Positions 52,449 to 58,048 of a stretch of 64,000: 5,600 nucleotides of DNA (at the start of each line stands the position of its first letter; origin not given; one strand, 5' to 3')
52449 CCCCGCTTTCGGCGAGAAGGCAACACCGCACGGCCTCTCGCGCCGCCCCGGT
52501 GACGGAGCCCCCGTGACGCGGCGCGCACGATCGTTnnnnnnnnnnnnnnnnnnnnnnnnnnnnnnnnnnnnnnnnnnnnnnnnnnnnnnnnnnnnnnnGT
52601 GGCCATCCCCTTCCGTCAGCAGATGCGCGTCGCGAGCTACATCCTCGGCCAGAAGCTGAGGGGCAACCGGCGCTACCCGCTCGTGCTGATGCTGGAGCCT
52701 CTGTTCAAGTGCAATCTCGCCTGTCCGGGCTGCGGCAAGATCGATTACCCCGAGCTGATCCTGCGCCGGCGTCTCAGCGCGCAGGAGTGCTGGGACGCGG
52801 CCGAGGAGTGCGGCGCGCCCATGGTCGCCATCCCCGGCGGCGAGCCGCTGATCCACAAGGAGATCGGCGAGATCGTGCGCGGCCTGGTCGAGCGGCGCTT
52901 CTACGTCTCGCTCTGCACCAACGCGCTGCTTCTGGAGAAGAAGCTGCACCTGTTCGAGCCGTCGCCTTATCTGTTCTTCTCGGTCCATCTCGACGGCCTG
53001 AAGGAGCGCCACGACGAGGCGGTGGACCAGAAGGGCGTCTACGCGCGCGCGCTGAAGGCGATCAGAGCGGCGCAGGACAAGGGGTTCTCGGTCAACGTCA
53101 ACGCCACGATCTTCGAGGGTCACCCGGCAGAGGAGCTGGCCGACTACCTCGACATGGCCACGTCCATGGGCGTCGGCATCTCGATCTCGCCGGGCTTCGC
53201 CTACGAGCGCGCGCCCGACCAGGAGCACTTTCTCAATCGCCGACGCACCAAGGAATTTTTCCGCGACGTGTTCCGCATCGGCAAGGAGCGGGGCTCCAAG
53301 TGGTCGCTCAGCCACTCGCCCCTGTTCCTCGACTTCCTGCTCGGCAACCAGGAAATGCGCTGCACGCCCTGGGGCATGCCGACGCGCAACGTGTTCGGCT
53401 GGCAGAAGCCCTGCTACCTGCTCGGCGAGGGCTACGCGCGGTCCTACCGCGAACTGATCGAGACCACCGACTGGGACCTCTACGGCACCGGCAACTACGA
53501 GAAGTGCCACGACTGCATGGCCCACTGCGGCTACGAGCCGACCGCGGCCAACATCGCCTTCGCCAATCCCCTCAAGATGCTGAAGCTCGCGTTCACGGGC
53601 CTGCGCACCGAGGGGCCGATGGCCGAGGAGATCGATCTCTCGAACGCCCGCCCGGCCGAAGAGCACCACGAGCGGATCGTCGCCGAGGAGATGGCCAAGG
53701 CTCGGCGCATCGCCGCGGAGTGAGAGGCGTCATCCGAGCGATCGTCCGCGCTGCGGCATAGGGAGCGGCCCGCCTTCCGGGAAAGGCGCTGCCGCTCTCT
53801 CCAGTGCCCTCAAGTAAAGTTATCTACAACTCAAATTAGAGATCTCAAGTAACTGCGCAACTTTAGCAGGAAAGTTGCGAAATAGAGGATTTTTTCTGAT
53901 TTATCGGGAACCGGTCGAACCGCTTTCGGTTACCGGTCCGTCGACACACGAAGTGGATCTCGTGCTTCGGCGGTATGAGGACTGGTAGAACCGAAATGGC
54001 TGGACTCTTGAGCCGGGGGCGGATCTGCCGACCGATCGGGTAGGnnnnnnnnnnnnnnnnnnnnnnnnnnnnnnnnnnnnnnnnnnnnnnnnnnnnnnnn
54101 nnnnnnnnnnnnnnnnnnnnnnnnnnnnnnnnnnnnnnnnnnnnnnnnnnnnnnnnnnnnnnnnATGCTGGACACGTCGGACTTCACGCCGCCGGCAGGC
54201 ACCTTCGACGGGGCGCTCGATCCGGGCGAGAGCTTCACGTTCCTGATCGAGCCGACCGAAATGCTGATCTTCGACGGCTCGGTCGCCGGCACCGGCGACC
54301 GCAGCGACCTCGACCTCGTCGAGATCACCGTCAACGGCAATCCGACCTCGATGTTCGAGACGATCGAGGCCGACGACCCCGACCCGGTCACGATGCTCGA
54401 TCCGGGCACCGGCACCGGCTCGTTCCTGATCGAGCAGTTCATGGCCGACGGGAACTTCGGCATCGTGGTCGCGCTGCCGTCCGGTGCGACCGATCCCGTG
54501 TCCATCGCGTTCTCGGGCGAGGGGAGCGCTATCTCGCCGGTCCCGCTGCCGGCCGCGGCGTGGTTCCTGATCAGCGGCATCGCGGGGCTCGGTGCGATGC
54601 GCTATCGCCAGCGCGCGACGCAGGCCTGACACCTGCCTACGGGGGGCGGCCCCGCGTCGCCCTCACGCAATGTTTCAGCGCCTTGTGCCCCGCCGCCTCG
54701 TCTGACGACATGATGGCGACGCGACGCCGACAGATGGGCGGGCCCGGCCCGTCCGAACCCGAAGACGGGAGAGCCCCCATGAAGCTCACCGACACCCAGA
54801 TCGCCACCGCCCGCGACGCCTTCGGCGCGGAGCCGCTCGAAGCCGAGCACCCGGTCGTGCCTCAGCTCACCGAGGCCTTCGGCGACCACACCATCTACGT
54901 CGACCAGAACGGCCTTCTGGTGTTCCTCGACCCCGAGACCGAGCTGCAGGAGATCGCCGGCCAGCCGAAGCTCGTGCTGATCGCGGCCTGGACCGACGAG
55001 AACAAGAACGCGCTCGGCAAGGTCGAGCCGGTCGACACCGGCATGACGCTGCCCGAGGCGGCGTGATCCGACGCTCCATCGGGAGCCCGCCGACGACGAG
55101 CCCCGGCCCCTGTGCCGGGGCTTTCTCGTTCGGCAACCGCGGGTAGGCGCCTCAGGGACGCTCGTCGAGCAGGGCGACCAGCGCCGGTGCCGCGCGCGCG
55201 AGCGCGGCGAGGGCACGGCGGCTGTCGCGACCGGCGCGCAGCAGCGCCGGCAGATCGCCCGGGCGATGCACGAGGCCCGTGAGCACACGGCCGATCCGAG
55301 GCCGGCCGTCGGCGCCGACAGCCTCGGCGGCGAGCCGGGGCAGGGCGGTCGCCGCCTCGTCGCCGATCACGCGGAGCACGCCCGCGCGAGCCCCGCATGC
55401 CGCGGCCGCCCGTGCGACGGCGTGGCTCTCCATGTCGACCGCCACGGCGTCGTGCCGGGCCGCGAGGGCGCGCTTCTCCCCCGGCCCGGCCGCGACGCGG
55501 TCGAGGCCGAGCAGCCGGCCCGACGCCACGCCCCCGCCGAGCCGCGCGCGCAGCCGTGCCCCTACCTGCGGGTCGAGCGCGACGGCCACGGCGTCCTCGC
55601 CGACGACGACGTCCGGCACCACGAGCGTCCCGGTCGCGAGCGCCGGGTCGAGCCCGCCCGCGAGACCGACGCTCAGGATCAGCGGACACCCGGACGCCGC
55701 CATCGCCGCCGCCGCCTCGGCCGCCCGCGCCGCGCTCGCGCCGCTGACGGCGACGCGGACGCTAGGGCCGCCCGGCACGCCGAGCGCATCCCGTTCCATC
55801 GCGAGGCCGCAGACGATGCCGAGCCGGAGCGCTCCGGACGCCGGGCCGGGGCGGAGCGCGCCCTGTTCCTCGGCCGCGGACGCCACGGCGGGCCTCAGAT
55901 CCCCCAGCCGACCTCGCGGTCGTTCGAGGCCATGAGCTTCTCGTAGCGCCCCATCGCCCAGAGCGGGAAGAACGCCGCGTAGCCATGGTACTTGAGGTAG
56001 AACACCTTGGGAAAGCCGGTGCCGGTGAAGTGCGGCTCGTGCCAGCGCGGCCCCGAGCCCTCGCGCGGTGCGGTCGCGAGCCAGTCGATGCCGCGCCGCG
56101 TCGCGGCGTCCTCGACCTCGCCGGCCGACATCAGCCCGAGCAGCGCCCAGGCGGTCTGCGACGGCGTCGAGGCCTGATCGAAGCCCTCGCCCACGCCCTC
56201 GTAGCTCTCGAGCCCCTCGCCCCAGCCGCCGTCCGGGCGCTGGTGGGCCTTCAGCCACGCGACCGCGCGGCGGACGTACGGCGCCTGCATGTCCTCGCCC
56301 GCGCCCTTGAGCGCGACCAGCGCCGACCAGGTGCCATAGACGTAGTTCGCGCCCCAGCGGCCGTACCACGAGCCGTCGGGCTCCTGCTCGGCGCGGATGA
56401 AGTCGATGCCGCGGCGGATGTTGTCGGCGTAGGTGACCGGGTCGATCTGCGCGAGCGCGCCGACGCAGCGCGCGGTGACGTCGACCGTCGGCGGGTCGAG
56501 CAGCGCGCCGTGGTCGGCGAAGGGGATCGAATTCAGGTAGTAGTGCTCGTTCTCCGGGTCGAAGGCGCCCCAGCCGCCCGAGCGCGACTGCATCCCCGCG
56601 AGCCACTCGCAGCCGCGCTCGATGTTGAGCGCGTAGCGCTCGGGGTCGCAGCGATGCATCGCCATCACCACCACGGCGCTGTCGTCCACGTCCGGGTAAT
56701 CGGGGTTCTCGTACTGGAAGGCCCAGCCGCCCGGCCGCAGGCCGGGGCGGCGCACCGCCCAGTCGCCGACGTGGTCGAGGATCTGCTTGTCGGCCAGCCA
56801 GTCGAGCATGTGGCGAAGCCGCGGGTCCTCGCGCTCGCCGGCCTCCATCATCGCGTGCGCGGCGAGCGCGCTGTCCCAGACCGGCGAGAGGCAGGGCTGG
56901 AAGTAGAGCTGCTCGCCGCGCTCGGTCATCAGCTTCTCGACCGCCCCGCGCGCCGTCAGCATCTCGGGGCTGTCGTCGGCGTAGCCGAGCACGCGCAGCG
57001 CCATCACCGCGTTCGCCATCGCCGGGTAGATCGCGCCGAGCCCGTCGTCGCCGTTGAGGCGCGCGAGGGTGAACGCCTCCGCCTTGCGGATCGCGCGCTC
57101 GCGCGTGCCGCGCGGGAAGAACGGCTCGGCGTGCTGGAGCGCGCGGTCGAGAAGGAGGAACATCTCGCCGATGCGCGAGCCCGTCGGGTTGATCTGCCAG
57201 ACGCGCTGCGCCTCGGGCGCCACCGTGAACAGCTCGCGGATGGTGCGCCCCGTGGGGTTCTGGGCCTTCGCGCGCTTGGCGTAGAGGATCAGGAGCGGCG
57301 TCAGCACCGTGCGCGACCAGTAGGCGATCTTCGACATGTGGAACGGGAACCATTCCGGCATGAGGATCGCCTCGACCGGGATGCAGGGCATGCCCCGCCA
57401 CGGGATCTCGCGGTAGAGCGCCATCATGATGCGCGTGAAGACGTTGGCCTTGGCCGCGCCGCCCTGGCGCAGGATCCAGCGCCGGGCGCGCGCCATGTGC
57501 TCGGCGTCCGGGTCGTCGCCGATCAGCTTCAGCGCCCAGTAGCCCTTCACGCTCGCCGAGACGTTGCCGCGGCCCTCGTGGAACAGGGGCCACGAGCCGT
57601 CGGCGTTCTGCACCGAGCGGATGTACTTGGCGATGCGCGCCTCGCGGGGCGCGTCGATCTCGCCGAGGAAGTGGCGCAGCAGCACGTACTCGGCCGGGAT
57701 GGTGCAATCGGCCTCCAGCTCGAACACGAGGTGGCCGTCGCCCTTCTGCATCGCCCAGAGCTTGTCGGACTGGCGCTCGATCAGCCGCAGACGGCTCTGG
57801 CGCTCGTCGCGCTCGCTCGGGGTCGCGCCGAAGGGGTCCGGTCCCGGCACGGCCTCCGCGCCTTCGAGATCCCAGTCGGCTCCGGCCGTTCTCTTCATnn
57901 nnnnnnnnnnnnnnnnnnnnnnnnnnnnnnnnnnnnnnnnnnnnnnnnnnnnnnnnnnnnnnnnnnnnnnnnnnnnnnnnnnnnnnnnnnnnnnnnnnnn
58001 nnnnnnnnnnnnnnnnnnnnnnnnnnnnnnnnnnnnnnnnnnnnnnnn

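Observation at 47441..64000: Large hopanoid biosynthesis-and-export cluster in an apparent Rhodobacterales genome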

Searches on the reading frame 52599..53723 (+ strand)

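Call 6: search_protein_families(library=ncbifam, proteins=[window:52599-53723:+])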
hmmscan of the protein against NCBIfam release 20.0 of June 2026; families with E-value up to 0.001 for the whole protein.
window:52599-53723:+ (374 aa): 38 families (the best 25 are shown)
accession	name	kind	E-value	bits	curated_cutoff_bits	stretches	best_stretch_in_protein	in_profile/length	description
TIGR03470.1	HpnH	equivalog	2.9e-156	519.4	225.05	1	1-317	1-316/318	adenosyl-hopene transferase HpnH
TIGR03961.1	rSAM_PTO1314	hypoth_equivalog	3.8e-25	88.9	306.05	1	20-315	15-307/332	PTO1314 family radical SAM protein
NF049973.1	radical_Rv1681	equivalog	1.1e-16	60.7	380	1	30-186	74-236/326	Rv1681 family radical SAM protein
TIGR04051.1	rSAM_NirJ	equivalog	1.8e-16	60.1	515.45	1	35-192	9-168/354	heme d1 biosynthesis radical SAM protein NirJ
TIGR02668.1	moaA_archaeal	equivalog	7.6e-15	54.7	325.25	1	37-189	19-175/303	GTP 3',8-cyclase MoaA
TIGR02666.1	moaA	equivalog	1.2e-14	54.1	284.05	1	37-194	19-187/336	GTP 3',8-cyclase MoaA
TIGR04053.2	TIGR04053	equivalog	1.1e-13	51.2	395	1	26-192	6-178/366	TIGR04053 family radical SAM/SPASM domain-containing protein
TIGR04347.1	pseudo_SAM_Halo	equivalog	4.3e-13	49.3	525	1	33-192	43-204/390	TIGR04347 family pseudo-SAM/SPASM protein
TIGR04545.1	rSAM_ahbD_hemeb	equivalog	7.5e-13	48.6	500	1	36-192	8-167/339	heme b synthase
TIGR03962.1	mycofact_rSAM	equivalog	3e-12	46.4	265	1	25-196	9-182/339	mycofactocin radical SAM maturase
NF001199.0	PRK00164.2-1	equivalog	1.1e-11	44.4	231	1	37-192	21-180/308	GTP 3',8-cyclase MoaA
TIGR02109.1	PQQ_syn_pqqE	equivalog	1.5e-11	43.8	381.35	1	26-190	5-172/358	pyrroloquinoline quinone biosynthesis protein PqqE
TIGR04133.1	rSAM_w_lipo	hypoth_equivalog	1.6e-11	43.8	425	1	30-213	26-217/350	TIGR04133 family radical SAM/SPASM protein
TIGR04546.1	rSAM_ahbC_deAc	equivalog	4.8e-11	42.1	650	1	37-173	48-187/390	12,18-didecarboxysiroheme deacetylase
TIGR04054.1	rSAM_NirJ1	equivalog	8.8e-11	41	650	1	37-186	45-196/387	putative heme d1 biosynthesis radical SAM protein NirJ1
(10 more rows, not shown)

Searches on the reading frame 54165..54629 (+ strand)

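Call 6: search_protein_families(library=ncbifam, proteins=[window:54165-54629:+])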
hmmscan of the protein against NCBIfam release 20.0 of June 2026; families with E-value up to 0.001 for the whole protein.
window:54165-54629:+ (154 aa): 2 families
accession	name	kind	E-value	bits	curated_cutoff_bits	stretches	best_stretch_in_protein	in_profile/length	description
TIGR03370.1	VPLPA-CTERM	domain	1.6e-10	40.8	25.35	1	126-148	1-23/25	VPLPA-CTERM sorting domain-containing protein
NF038126.1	PEP_CTERM_FxDxF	subfamily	5e-05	23.6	50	1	23-148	50-164/165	FxDxF family PEP-CTERM protein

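Call 22: search_protein_families(library=pfam, proteins=[window:54165-54629:+], max_evalue=0.01)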
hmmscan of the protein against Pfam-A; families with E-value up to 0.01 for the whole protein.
window:54165-54629:+ (154 aa): 0 families

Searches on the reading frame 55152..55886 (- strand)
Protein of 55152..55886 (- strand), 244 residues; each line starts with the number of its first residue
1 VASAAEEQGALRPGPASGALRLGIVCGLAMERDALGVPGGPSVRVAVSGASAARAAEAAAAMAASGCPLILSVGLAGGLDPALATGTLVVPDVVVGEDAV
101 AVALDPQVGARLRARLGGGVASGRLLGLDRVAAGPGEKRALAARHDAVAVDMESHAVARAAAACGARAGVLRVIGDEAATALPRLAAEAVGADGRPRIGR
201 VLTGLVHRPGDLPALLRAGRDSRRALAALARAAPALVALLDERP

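Call 6: search_protein_families(library=ncbifam, proteins=[window:55152-55886:-])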
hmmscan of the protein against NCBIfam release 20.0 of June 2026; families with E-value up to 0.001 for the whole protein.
window:55152-55886:- (244 aa): 6 families
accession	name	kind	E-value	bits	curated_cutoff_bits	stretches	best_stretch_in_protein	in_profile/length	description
TIGR03468.1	HpnG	hypoth_equivalog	1.1e-46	159.1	187.1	1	25-231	7-211/212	hopanoid-associated phosphorylase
NF005476.0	PRK07077.1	equivalog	1.3e-32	113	215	1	22-236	12-231/243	phosphorylase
TIGR03664.1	fut_nucase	equivalog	3.9e-10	39.8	124.7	1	101-174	123-199/228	futalosine hydrolase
NF004079.0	PRK05584.1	equivalog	7.1e-08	32.2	169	1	120-180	141-202/232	5'-methylthioadenosine/adenosylhomocysteine nucleosidase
NF004168.0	PRK05634.1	equivalog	1.1e-05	25.3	129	1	28-179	10-159/185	nucleosidase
NF006087.0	PRK08236.1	equivalog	0.00013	21.8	213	0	27-98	12-88/219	futalosine hydrolase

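Call 22: search_protein_families(library=pfam, proteins=[window:55152-55886:-], max_evalue=0.01)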
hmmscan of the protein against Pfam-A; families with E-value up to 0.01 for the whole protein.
window:55152-55886:- (244 aa): 1 family
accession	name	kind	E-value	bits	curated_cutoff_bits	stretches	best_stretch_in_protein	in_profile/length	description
PF01048.26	PNP_UDP_1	-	3.9e-15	56.3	25.1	1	39-205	40-231/233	Phosphorylase superfamily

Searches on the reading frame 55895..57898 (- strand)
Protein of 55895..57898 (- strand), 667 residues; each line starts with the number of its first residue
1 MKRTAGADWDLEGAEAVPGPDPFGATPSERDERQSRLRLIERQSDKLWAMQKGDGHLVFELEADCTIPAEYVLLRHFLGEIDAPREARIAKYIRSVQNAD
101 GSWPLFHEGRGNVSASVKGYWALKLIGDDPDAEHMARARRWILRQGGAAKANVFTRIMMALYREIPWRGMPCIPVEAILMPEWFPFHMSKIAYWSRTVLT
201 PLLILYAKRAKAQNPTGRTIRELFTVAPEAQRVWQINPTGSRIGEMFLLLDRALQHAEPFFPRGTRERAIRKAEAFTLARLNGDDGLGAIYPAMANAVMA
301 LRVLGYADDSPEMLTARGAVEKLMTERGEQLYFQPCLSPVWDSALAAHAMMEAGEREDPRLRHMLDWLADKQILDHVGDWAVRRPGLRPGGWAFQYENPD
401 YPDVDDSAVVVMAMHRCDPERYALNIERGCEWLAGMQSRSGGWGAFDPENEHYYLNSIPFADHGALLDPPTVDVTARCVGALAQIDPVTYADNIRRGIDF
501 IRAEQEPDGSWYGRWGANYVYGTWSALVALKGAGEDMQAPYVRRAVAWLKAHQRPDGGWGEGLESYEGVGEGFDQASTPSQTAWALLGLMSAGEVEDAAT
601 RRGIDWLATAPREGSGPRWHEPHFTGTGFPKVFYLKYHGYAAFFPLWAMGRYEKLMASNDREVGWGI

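Call 6: search_protein_families(library=ncbifam, proteins=[window:55895-57898:-])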
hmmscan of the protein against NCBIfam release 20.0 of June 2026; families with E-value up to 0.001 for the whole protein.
window:55895-57898:- (667 aa): 6 families
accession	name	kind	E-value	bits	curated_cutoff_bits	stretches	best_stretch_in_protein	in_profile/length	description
TIGR01507.1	hopene_cyclase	equivalog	1.8e-222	740.2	431.1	1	38-657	19-638/640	squalene--hopene cyclase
TIGR01787.1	squalene_cyclas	subfamily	2e-180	601.5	322.7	1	41-654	3-622/622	squalene/oxidosqualene cyclases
TIGR03463.1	osq_cycl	subfamily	2.5e-68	230.9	851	1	47-651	4-633/634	2,3-oxidosqualene cyclase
TIGR04277.1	squa_tetra_cyc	equivalog_domain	7.9e-50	170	500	2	341-654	315-622/624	tetrahymanol synthase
NF053823.1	SCO2321_fam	equivalog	1e-11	44.4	300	0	525-561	106-140/405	SCO2321 family membrane protein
TIGR02474.1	pec_lyase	equivalog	7.5e-05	22.5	189.8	0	412-464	56-106/295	pectate lyase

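Call 11: find_related_loci(query=window:55895-57898:-, collection=genome_contigs, flank=10000)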
Query window:55895-57898:- (667 aa) in genome_contigs; peptide patterns used: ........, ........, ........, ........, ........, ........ (x = any residue, [..] = any of these).
247 stretches matched a pattern; 88 encode a relative of the query (tblastn E <= 1e-3); the best 80 are kept; 78 distinct loci.
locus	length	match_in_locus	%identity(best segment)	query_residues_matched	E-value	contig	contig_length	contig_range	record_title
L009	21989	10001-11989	84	10-667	0e+0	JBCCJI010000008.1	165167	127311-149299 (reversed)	MAG: Pseudomonadota bacterium isolate P01_C01_bin.11 k141_980297_length_165167_cov_32.0034, whole genome shotgun sequenc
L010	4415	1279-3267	83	1-667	0e+0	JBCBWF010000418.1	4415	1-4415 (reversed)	MAG: Pseudomonadota bacterium isolate J06648_13 k141_381547_length_4415_cov_14.0056, whole genome shotgun sequence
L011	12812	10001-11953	83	13-667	0e+0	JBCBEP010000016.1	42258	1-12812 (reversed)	MAG: Pseudomonadota bacterium isolate J06607_16 NODE_50_length_42258_cov_23.284198, whole genome shotgun sequence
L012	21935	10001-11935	84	19-667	0e+0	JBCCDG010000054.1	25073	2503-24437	MAG: Pseudomonadota bacterium isolate P01_A01_bin.79 k141_553871_length_25073_cov_27.2204, whole genome shotgun sequence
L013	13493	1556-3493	84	18-667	0e+0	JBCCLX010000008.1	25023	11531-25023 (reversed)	MAG: Pseudomonadota bacterium isolate P01_C01_bin.37 k141_1725101_length_25023_cov_37.8306, whole genome shotgun sequenc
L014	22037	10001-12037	81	1-667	0e+0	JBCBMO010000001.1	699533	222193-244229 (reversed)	MAG: Pseudomonadota bacterium isolate J06630_11 NODE_1_length_699533_cov_18.049922, whole genome shotgun sequence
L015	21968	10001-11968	78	1-667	0e+0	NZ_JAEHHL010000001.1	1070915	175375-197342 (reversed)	Thermohalobaculum xanthum strain M0105 contig1, whole genome shotgun sequence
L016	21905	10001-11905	81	33-667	0e+0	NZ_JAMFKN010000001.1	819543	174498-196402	Limibaculum sediminis strain FT325 NODE_1_length_819543_cov_184.093351, whole genome shotgun sequence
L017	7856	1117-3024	80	32-667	0e+0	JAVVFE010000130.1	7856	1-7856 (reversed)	MAG: Thermohalobaculum sp. isolate TamC13-39 NODE_7765_length_7856_cov_5.245866, whole genome shotgun sequence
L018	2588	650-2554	78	33-667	0e+0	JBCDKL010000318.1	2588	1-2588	MAG: Pseudomonadota bacterium isolate P01_H01_bin.59 k141_155011_length_2588_cov_19.9346, whole genome shotgun sequence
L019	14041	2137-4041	78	33-667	0e+0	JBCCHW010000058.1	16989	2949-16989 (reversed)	MAG: Pseudomonadota bacterium isolate P01_B01_bin.76 k141_1869748_length_16989_cov_121.0000, whole genome shotgun sequen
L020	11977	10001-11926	77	25-667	0e+0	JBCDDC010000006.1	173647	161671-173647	MAG: Pseudomonadota bacterium isolate P01_G01_bin.31 k141_2627568_length_173647_cov_24.7385, whole genome shotgun sequen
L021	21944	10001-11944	76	20-667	0e+0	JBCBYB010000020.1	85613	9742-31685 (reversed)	MAG: Pseudomonadota bacterium isolate J06656_1 NODE_20_length_85613_cov_9.267268, whole genome shotgun sequence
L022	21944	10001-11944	76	20-667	0e+0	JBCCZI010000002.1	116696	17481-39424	MAG: Pseudomonadota bacterium isolate P01_F01_bin.31 k141_235195_length_116696_cov_35.7106, whole genome shotgun sequenc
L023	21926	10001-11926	76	24-667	0e+0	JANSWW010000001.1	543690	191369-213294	MAG: Alphaproteobacteria bacterium isolate bin.9 k141_219457_length_543690_cov_26.7474, whole genome shotgun sequence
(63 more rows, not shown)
